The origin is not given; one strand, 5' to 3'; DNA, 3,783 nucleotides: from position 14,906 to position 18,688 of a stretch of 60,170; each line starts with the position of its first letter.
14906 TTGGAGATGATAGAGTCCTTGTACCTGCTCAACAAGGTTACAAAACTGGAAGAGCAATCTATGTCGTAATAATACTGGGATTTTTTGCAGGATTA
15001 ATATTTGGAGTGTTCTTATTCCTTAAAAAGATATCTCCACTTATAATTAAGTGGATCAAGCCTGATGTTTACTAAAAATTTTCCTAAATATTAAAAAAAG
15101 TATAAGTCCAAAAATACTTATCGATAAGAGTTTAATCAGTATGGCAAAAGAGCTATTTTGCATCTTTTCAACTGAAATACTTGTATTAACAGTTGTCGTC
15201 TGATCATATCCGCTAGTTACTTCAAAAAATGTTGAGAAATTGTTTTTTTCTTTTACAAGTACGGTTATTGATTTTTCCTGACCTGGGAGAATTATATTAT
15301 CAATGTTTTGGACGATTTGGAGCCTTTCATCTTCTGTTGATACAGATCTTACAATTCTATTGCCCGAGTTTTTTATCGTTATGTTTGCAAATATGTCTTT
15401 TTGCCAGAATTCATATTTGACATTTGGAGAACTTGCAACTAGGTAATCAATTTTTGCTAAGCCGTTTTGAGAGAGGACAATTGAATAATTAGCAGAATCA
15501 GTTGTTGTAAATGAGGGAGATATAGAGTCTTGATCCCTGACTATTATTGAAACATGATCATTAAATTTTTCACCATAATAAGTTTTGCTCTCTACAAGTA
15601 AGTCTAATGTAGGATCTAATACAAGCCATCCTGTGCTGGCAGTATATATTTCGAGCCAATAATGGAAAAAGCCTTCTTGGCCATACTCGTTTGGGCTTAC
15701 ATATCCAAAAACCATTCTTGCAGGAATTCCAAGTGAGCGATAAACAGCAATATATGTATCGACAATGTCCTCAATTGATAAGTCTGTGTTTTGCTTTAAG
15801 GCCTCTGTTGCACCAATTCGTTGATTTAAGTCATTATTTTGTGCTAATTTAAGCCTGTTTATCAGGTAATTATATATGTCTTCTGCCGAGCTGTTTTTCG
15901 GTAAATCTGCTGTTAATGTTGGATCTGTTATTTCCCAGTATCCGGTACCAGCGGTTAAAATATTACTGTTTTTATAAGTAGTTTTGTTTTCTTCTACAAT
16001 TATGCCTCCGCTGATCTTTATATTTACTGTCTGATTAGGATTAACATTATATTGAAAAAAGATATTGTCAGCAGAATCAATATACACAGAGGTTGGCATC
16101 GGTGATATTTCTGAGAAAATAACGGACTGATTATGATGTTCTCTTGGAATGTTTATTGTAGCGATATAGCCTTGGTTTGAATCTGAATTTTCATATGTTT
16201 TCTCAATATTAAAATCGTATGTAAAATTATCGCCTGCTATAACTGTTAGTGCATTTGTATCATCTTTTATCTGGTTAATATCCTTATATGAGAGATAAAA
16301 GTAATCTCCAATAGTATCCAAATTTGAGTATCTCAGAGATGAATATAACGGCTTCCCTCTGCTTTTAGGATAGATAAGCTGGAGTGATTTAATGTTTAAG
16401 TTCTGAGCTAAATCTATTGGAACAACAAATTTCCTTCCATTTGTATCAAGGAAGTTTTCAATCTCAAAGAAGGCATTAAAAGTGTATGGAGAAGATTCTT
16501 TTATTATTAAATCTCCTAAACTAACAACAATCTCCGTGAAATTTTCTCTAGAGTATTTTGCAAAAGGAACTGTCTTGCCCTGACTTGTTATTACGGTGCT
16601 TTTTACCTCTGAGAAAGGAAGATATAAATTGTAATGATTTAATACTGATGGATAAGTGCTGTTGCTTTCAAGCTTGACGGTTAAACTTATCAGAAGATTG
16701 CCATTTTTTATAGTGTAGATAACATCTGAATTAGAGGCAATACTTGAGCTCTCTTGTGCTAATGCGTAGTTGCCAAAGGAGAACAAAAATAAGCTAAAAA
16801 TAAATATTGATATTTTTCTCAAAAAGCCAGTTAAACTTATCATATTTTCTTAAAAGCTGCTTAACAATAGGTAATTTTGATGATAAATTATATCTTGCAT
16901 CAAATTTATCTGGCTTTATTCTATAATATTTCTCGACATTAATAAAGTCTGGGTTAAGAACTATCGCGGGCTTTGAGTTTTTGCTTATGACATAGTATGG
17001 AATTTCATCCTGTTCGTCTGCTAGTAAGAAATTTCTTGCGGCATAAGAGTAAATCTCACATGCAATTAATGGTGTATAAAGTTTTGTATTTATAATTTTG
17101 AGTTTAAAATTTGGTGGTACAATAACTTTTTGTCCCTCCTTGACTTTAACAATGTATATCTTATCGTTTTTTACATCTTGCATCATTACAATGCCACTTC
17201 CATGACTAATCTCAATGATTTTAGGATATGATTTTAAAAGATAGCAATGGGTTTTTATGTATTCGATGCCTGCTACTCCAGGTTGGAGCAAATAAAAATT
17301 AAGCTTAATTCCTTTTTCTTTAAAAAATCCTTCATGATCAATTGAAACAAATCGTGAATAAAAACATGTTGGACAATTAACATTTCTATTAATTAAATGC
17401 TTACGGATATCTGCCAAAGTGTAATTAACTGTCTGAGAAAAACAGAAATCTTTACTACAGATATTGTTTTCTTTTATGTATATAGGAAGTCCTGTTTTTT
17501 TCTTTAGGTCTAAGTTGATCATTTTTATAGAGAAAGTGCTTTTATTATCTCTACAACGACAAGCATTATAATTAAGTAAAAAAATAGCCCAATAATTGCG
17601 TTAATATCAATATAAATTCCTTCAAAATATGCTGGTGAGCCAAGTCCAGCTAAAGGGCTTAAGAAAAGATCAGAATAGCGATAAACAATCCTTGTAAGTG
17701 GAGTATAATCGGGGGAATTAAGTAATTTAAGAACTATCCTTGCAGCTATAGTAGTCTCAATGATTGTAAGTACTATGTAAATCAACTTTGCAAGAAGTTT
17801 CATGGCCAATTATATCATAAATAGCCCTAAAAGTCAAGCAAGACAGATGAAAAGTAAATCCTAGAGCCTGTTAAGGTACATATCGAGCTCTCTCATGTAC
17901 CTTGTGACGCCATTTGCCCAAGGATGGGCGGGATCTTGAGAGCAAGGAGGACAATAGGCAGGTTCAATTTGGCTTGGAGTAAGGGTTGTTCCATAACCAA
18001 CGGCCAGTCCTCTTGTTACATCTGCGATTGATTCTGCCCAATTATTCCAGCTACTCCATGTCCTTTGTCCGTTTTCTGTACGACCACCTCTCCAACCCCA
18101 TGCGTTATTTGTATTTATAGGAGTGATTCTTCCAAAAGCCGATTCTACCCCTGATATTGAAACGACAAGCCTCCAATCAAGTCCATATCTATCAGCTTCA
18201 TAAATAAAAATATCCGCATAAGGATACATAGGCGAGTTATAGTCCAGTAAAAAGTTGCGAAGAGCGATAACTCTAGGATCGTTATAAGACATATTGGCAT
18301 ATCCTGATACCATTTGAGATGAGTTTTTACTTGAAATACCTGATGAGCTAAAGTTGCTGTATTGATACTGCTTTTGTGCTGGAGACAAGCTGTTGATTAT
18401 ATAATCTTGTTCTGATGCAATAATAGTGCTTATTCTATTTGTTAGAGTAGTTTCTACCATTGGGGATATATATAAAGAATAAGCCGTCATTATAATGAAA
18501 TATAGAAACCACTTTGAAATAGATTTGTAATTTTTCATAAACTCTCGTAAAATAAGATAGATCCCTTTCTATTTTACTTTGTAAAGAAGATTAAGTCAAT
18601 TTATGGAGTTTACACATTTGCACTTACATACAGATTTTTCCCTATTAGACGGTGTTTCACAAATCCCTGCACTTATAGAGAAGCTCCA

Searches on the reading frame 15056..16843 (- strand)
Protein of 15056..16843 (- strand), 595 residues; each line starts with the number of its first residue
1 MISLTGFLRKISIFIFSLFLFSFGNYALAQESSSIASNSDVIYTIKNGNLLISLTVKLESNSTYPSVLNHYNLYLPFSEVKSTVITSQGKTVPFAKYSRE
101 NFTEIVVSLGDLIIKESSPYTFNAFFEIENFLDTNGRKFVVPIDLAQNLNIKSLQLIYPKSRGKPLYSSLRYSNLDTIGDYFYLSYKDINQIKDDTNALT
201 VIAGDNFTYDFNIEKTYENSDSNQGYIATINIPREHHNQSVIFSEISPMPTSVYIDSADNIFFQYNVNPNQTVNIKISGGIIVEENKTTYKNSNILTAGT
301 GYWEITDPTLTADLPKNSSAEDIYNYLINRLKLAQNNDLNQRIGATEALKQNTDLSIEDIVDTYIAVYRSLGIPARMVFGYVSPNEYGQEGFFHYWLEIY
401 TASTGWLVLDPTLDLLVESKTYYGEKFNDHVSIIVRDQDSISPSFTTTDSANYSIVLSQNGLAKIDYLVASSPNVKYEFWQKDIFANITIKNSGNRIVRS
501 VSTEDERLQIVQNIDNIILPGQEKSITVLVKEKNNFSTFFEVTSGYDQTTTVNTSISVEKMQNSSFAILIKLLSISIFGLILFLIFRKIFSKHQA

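Call 68: search_protein_families(library=pfam, proteins=[window:15056-16843:-], max_evalue=0.001)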
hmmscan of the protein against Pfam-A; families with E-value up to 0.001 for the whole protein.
window:15056-16843:- (595 aa): 1 family
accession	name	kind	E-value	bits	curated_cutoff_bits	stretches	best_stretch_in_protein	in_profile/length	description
PF01841.26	Transglut_core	-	5.7e-14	52.8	23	1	315-411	13-108/108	Transglutaminase-like superfamily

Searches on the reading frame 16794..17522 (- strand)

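Call 68: search_protein_families(library=pfam, proteins=[window:16794-17522:-], max_evalue=0.001)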
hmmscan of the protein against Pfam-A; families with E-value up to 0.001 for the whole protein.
window:16794-17522:- (242 aa): 1 family
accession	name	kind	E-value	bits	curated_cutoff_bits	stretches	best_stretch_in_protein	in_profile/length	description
PF06560.17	GPI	-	7.5e-10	38.8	20.7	1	56-157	33-143/182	Glucose-6-phosphate isomerase (GPI)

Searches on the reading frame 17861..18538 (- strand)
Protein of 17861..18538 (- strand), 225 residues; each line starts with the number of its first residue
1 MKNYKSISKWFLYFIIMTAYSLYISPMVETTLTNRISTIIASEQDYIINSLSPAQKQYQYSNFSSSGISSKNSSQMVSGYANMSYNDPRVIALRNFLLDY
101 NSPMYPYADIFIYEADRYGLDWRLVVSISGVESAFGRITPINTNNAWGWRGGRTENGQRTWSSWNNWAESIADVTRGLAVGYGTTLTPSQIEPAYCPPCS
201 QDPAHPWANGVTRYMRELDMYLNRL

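Call 68: search_protein_families(library=pfam, proteins=[window:17861-18538:-], max_evalue=0.001)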
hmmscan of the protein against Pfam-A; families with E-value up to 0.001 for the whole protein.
window:17861-18538:- (225 aa): 1 family
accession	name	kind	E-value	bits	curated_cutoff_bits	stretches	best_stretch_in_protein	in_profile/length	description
PF01832.25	Glucosaminidase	-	0.00086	20.4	30.2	0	109-179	2-80/123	Mannosyl-glycoprotein endo-beta-N-acetylglucosaminidase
